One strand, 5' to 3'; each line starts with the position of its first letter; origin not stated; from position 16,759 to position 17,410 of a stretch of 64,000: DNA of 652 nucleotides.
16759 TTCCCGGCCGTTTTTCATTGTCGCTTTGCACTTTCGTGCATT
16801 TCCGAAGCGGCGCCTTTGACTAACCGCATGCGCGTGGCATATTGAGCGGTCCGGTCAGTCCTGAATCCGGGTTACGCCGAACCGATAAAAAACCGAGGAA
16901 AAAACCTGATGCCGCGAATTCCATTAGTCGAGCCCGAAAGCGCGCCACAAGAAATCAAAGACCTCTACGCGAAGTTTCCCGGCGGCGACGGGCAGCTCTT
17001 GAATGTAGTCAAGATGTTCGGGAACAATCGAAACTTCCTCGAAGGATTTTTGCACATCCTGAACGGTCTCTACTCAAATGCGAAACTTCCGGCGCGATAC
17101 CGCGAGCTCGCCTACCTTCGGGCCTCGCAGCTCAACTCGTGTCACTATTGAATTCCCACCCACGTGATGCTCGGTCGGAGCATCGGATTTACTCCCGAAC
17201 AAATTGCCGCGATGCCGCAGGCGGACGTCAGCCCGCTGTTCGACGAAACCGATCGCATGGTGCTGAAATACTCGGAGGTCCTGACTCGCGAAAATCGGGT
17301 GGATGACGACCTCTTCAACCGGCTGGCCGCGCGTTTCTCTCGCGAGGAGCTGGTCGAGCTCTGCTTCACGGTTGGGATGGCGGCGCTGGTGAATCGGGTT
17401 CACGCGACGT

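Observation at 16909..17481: AhpD-like protein with in-frame UGA replacing the catalytic Cys (CxxU) plus downstream hairpin: putative selenoprotein that a standard ORF caller splits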

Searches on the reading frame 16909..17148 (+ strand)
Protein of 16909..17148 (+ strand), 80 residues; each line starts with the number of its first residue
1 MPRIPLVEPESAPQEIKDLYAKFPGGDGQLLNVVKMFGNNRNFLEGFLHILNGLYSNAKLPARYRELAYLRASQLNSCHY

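Call 38: find_homologous_proteins(query=window:16909-17148:+, max_evalue=0.001)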
Query window:16909-17148:+ (80 aa): 190 proteins with E <= 0.001 among 190 candidates; the best 120 are listed.
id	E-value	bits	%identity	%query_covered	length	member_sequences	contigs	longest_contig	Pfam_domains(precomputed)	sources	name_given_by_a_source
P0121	2.7e-47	176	100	100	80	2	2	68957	PF02627.26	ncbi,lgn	ncbi:MAG: carboxymuconolactone decarboxylase family protein [Candidatus Binataceae bacterium]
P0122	3.3e-28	115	65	100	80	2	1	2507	PF02627.26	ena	-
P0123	1.1e-26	110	63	100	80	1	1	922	PF02627.26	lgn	-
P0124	1.3e-25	107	63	100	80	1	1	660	PF02627.26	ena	-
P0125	1.3e-25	107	64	100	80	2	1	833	PF02627.26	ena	-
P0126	3.6e-25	105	61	100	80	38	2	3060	PF02627.26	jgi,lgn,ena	-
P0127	5.0e-25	105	64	100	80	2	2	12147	PF02627.26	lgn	-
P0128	5.5e-25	105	65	100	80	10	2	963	PF02627.26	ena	-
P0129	1.5e-24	103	63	100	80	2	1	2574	PF02627.26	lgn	-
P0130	1.9e-24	103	61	100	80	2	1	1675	PF02627.26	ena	-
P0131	1.9e-24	103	63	100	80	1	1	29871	PF02627.26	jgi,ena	-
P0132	2.6e-24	103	61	100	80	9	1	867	PF02627.26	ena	-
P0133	2.9e-24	102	61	100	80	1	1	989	PF02627.26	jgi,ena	-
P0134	2.9e-24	102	63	100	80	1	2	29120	PF02627.26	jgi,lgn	jgi:alkylhydroperoxidase family enzyme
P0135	3.6e-24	102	63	100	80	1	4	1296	PF02627.26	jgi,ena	-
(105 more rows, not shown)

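Call 40: find_encoding_contigs(protein=P0121, flank=10000, max_places=3)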
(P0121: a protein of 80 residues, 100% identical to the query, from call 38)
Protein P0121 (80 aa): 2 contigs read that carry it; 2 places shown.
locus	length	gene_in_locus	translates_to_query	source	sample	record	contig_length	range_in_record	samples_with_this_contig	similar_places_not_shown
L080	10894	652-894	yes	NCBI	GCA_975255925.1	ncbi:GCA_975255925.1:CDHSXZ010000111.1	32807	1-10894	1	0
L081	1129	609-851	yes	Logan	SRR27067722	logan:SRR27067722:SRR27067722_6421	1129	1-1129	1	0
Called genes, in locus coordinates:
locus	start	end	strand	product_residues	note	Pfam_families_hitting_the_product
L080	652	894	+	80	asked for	PF02627:CMD (weak)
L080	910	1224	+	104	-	-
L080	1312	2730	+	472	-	PF00890:FAD_binding_2 (weak), PF01266:DAO (faint), PF01494:FAD_binding_3 (weak), PF01593:Amino_oxidase, PF12831:FAD_oxidored, PF13450:NAD_binding_8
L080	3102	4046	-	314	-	PF00106:adh_short, PF08659:KR (weak), PF13561:adh_short_C2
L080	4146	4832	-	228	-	-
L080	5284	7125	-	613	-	-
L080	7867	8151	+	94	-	-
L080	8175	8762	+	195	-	-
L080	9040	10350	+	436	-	PF07044:DUF1329, PF17131:TP_0789-like (faint)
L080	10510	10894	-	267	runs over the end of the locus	PF05721:PhyH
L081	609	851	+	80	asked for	PF02627:CMD (weak)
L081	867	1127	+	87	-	?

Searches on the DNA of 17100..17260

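Call 8: search_rna_families(source=window, start=17100, end=17260, threshold=evalue, max_evalue=10, show_alignments=3)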
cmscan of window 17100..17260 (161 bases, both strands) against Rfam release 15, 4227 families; matches with E-value up to 10: 0.
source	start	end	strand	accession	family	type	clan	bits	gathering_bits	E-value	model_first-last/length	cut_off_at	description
